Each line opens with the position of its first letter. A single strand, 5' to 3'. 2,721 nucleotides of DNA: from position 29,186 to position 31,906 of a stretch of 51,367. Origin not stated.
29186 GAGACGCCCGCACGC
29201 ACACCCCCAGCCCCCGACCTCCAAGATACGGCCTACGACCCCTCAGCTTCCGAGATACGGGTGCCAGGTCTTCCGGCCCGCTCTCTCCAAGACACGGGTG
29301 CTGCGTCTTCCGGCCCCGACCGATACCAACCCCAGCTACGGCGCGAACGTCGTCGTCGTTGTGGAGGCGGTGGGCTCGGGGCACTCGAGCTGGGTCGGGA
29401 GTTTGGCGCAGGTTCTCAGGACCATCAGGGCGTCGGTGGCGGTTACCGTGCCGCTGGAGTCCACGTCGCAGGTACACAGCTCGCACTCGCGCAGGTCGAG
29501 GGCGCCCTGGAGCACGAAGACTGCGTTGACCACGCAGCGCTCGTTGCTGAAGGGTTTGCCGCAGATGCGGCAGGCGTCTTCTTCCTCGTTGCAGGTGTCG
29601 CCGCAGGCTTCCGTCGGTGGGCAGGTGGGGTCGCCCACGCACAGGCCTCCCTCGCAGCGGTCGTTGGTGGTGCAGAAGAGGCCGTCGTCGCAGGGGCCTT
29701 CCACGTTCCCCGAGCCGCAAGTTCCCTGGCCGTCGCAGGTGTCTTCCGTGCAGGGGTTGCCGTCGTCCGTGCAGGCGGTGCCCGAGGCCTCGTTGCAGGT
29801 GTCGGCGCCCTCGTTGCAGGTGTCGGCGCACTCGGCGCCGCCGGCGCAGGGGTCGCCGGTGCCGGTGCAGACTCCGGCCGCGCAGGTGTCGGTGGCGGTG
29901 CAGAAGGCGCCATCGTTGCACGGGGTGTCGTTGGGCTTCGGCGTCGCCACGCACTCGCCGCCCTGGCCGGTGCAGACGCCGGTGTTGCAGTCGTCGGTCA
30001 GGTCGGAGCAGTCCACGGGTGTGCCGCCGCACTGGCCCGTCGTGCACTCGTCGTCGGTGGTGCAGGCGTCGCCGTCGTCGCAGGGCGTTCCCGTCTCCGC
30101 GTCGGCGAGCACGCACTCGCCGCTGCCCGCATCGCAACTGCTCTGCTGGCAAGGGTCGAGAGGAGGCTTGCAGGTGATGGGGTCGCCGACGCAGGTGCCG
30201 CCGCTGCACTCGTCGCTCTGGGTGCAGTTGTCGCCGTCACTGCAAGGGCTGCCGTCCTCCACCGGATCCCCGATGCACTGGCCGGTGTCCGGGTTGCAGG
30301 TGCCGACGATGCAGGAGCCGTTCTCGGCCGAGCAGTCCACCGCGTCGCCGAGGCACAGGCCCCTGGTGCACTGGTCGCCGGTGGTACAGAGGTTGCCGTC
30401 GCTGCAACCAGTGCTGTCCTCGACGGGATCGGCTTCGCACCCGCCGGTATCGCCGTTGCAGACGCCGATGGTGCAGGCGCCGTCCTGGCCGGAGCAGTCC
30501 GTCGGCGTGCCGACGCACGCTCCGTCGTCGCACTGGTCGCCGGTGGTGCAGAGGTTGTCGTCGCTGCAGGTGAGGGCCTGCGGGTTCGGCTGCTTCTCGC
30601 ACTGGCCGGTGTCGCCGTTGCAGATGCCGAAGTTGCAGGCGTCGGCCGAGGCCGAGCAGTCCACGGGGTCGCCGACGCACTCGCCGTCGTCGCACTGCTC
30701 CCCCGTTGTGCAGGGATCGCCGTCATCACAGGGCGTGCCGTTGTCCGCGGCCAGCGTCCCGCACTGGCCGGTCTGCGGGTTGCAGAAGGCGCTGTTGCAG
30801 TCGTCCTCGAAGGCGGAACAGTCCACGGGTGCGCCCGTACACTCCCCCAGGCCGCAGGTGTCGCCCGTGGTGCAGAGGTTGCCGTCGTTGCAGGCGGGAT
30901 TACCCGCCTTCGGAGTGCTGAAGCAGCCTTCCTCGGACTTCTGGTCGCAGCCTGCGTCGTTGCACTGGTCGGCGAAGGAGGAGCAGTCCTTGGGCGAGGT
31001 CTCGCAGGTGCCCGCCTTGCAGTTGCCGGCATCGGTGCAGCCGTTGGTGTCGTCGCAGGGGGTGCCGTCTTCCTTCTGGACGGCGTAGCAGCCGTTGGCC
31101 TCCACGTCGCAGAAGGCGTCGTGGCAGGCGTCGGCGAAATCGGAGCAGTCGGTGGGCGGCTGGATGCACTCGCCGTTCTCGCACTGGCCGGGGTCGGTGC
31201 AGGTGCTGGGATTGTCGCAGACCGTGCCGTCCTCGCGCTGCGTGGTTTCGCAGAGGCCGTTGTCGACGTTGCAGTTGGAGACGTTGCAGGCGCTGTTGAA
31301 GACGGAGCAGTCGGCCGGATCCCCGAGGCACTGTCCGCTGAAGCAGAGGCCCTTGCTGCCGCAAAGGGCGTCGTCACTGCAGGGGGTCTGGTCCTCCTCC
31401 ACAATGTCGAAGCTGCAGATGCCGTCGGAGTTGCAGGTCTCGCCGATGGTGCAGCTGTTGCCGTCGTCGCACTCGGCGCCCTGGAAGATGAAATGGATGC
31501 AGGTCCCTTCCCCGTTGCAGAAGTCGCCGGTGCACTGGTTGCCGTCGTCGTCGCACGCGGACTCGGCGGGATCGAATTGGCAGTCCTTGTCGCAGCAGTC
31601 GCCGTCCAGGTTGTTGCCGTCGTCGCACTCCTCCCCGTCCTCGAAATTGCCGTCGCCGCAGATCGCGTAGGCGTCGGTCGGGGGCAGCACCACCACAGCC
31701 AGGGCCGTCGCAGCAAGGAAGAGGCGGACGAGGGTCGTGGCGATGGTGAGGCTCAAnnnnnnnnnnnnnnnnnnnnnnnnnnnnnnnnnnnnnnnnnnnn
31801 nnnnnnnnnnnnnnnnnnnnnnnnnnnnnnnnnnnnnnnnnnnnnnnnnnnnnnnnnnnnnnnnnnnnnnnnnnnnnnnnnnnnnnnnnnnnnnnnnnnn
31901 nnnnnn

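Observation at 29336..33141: Two tandem secreted proteins share a nearly identical 75-aa C-terminal module ending in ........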

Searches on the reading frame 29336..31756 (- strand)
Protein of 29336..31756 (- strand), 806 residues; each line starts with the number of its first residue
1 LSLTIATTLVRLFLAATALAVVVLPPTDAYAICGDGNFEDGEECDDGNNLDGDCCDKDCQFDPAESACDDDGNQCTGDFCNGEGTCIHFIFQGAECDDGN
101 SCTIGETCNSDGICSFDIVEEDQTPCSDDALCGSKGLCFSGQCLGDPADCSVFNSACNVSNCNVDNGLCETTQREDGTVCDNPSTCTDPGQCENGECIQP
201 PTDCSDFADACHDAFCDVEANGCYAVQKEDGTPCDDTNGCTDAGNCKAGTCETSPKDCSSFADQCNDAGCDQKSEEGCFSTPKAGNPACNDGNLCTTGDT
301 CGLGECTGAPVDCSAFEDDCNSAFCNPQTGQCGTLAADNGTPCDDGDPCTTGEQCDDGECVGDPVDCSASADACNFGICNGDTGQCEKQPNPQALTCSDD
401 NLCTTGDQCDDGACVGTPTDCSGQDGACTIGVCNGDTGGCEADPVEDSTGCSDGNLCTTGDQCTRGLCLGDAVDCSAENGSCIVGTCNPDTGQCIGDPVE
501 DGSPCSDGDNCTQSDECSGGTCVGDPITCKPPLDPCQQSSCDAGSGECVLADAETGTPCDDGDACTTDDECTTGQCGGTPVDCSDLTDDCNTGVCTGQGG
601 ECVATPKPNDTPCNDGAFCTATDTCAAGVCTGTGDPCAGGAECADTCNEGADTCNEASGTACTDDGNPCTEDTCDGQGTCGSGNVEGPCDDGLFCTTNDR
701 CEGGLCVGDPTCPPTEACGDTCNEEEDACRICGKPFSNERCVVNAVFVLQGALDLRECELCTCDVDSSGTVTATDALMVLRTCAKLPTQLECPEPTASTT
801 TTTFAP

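Call 6: search_protein_families(library=pfam, proteins=[window:29336-31756:-], max_evalue=1)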
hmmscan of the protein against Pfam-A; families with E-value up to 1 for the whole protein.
window:29336-31756:- (806 aa): 2 families
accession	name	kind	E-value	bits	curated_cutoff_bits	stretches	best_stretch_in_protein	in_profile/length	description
PF00404.24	Dockerin_1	-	0.073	13.7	22.9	1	764-781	3-20/57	Dockerin type I domain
PF17041.10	SasG_E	-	0.77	10.3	25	0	485-501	27-43/48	E domain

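Call 7: search_protein_families(library=ncbifam, proteins=[window:29336-31756:-], max_evalue=1)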
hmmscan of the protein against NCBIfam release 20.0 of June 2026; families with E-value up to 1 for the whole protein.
window:29336-31756:- (806 aa): 0 families
